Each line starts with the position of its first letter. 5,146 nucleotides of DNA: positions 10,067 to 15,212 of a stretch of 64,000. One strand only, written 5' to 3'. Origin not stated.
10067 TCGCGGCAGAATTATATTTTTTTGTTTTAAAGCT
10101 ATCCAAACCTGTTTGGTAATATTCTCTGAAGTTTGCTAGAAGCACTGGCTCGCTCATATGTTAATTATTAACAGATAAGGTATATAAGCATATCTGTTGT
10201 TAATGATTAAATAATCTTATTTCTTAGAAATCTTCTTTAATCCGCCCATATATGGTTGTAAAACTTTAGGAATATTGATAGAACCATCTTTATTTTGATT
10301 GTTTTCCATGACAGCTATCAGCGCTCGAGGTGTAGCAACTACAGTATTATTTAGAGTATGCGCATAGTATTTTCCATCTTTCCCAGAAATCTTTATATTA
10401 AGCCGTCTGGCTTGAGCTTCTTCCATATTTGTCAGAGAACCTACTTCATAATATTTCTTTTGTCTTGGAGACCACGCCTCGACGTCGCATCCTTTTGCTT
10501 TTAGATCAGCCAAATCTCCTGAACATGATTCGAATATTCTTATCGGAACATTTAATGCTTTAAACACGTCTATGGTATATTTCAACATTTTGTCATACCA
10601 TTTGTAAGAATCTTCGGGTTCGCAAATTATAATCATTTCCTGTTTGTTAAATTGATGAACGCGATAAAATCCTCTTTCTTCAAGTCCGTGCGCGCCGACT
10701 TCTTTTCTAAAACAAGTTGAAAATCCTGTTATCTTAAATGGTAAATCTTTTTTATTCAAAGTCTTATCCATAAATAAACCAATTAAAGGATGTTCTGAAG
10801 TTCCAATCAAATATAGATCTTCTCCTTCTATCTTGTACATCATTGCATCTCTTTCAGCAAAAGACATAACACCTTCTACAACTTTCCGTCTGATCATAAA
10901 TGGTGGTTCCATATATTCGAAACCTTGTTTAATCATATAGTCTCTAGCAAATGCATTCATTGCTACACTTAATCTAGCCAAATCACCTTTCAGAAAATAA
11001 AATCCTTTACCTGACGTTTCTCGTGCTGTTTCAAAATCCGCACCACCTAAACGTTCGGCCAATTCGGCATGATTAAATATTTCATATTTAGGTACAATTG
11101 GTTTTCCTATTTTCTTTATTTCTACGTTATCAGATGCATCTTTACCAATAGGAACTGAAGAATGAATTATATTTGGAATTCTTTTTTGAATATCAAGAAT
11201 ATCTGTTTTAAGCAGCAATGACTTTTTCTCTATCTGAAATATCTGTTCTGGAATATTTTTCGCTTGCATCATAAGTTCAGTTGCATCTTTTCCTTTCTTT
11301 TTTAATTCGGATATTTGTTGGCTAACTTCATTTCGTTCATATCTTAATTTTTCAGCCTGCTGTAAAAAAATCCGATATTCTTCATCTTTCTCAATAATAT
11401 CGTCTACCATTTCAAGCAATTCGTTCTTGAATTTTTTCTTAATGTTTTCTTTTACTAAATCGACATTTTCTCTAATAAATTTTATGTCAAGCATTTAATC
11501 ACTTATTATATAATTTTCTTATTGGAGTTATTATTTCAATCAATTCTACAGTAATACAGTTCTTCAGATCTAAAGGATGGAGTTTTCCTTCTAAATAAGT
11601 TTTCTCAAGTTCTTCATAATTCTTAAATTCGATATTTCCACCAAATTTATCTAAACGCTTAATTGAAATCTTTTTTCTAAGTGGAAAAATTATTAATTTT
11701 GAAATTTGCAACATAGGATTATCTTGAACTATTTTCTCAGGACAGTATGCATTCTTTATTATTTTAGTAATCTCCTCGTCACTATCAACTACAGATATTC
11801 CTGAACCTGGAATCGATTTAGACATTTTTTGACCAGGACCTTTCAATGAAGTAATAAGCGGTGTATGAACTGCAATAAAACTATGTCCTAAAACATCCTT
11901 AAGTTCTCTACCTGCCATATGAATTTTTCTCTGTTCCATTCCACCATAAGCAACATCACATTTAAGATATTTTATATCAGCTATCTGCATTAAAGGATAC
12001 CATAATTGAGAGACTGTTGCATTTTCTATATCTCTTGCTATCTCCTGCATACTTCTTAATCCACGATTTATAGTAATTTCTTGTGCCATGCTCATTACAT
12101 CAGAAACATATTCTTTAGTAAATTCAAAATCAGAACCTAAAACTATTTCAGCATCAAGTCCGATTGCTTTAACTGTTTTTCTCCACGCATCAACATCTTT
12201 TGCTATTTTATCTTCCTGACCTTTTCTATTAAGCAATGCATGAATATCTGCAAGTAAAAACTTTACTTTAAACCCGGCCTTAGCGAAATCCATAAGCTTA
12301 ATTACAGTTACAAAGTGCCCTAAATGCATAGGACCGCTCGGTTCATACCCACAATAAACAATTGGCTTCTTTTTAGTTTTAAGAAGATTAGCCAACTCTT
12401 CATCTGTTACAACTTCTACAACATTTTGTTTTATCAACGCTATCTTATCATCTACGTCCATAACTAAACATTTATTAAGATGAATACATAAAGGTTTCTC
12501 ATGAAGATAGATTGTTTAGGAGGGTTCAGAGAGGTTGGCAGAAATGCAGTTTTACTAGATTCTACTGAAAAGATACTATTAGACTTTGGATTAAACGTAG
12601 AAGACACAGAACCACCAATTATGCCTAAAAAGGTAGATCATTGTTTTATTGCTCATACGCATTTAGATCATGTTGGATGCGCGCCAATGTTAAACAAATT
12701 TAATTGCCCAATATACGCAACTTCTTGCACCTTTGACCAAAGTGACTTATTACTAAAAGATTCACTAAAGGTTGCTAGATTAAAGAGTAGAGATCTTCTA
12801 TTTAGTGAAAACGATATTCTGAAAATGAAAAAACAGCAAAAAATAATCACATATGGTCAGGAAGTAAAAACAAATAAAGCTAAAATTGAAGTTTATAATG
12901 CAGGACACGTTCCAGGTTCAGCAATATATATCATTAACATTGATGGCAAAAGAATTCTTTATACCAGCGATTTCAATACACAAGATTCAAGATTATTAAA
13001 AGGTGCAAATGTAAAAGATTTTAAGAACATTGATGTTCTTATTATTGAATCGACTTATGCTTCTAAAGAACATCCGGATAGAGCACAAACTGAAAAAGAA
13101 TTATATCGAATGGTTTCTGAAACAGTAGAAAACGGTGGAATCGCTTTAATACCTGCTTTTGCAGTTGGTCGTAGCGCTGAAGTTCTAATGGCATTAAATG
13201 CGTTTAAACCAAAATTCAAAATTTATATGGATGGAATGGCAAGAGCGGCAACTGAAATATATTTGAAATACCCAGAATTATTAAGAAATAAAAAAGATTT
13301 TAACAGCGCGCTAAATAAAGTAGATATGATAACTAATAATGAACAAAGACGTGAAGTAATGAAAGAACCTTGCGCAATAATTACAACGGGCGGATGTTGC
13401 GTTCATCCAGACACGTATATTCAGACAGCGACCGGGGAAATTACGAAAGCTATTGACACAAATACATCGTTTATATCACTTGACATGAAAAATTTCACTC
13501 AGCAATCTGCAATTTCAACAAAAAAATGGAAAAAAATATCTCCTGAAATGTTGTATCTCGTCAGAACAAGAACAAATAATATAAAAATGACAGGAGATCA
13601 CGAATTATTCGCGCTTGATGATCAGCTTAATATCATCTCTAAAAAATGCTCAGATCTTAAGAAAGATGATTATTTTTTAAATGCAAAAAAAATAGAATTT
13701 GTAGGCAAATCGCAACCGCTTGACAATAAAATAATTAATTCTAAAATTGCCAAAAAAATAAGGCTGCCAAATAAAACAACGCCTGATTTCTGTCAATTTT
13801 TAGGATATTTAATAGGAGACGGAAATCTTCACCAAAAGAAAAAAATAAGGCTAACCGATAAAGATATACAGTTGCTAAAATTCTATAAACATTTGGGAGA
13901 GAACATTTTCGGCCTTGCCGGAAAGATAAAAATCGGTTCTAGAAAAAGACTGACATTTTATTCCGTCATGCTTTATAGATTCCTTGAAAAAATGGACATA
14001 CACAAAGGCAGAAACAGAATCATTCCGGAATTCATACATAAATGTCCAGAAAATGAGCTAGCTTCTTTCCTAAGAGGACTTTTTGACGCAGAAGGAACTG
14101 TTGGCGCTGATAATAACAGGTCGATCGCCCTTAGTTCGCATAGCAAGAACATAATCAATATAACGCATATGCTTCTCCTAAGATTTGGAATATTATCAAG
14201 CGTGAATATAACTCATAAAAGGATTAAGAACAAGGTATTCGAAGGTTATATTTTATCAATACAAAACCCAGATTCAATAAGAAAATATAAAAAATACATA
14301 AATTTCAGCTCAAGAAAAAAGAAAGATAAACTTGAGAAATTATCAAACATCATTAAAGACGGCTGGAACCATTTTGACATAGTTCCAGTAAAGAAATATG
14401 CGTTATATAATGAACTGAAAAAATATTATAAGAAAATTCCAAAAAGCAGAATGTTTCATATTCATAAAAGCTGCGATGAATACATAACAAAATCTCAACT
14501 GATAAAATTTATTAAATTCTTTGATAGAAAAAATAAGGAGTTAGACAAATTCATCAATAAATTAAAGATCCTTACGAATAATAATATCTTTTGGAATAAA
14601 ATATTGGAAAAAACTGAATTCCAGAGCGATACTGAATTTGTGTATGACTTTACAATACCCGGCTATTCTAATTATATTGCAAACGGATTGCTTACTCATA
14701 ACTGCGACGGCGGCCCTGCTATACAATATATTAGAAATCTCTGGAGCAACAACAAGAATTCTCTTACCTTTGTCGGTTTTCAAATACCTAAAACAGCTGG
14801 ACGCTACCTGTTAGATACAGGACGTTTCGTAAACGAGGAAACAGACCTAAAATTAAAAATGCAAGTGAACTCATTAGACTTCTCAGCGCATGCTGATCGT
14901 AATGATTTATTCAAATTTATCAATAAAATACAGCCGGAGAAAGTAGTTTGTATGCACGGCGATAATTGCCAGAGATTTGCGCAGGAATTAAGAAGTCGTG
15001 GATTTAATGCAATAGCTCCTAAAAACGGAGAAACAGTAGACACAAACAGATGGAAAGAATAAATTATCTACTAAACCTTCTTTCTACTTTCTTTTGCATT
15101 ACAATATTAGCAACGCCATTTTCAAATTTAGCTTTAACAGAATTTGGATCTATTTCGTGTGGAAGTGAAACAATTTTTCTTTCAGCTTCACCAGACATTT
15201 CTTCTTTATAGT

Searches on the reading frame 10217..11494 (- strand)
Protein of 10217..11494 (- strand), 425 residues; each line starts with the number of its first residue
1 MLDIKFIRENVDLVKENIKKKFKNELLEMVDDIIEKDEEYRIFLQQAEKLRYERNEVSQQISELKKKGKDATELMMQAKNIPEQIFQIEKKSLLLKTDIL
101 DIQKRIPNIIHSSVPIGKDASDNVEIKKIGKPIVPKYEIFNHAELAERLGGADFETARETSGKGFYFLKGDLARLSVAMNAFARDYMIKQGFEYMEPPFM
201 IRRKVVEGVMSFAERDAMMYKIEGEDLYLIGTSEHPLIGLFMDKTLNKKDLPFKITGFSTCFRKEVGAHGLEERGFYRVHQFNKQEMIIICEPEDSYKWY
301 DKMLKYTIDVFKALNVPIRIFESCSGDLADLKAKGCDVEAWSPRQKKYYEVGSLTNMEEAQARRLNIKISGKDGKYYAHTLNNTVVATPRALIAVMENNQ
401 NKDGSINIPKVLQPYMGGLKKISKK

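Call 12: search_protein_families(library=pfam, proteins=[window:10217-11494:-], max_evalue=0.0001)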
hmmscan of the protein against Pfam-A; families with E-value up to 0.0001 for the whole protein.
window:10217-11494:- (425 aa): 2 families
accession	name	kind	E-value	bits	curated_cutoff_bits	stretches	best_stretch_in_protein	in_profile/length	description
PF00587.30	tRNA-synt_2b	-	1.8e-32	113.3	29.3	1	224-399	8-179/179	tRNA synthetase class II core domain (G, H, P, S and T)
PF02403.27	Seryl_tRNA_N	-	1.3e-22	80.5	28.2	1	1-109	1-107/108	Seryl-tRNA synthetase N-terminal domain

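Call 35: find_homologous_proteins(query=window:10217-11494:-, max_evalue=1e-40)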
Query window:10217-11494:- (425 aa): 8000 proteins with E <= 1e-40 among 8000 candidates; the best 120 are listed.
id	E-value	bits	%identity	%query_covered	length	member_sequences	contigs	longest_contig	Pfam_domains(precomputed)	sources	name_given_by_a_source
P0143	1.2e-280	948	100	100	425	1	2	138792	PF00587.31,PF02403.28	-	-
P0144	6.3e-275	929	100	98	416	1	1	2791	PF00587.31,PF02403.28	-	-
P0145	6.6e-247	837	92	92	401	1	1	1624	PF00587.31,PF02403.28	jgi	jgi:seryl-tRNA synthetase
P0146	2.8e-200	683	71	100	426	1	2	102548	PF00587.31,PF02403.28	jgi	jgi:seryl-tRNA synthetase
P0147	1.4e-199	681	71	100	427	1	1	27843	PF00587.31,PF02403.28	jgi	-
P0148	1.4e-199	681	72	99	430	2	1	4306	PF00587.31,PF02403.28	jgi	jgi:seryl-tRNA synthetase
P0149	6.8e-199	679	72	99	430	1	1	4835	PF00587.31,PF02403.28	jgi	jgi:seryl-tRNA synthetase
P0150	5.2e-198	676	71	99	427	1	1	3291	PF00587.31,PF02403.28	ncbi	-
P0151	1.1e-197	675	70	99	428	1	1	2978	PF00587.31,PF02403.28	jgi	jgi:seryl-tRNA synthetase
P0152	2.4e-197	674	69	100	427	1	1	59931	PF00587.31,PF02403.28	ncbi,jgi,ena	-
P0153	3.0e-196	670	69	99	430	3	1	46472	PF00587.31,PF02403.28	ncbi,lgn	-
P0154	3.2e-196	670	72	98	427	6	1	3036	PF00587.31,PF02403.28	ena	-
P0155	3.7e-196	670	70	100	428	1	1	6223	PF00587.31,PF02403.28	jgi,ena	-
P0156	5.7e-196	669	70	99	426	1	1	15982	PF00587.31,PF02403.28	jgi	jgi:seryl-tRNA synthetase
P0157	7.2e-196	669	71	100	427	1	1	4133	PF00587.31,PF02403.28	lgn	-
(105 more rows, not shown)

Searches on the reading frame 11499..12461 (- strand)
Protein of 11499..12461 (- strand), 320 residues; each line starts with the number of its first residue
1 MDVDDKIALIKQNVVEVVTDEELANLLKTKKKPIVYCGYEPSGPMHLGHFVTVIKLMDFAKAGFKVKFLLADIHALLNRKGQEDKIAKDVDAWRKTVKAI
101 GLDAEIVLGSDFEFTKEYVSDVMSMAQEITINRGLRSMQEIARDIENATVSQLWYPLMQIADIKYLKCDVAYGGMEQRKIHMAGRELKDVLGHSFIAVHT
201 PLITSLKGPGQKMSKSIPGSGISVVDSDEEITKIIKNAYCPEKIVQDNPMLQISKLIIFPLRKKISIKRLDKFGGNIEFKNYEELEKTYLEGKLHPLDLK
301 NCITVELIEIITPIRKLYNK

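Call 48: search_protein_families(library=pfam, proteins=[window:11499-12461:-], max_evalue=0.0001)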
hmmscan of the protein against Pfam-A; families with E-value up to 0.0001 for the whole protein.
window:11499-12461:- (320 aa): 1 family
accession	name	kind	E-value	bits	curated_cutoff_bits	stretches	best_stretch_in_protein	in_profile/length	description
PF00579.31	tRNA-synt_1b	-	2e-43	149.2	21.1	1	30-309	3-289/292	tRNA synthetases class I (W and Y)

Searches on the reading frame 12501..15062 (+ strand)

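Call 12: search_protein_families(library=pfam, proteins=[window:12501-15062:+], max_evalue=0.0001)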
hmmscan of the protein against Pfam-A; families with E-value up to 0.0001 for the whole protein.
window:12501-15062:+ (853 aa): 8 families
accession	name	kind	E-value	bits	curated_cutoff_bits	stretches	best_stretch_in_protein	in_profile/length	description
PF14890.11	Intein_splicing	-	1.2e-22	80.9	35.8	1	306-734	7-155/155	Intein splicing domain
PF14528.11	LAGLIDADG_3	-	7.8e-20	71.4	22.5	1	519-600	2-81/82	LAGLIDADG-like domain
PF07521.17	RMMBL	-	2.3e-16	60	21.6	1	783-840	2-63/63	Zn-dependent metallo-hydrolase RNA specificity domain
PF16661.11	Lactamase_B_6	-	9.4e-15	54.9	27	1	22-174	6-178/193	Metallo-beta-lactamase superfamily domain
PF10996.14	Beta-Casp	-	2.4e-12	47.9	27.7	1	236-300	17-85/120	Beta-Casp domain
PF12706.13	Lactamase_B_2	-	2e-06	28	27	1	41-193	27-173/200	Beta-lactamase superfamily domain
PF17030.11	Beta_lactamase3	-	1.2e-05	25.2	33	1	63-171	75-190/214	Putative beta-lactamase-like family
PF00753.33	Lactamase_B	-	3.4e-05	24.3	22.7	0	13-64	5-63/196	Metallo-beta-lactamase superfamily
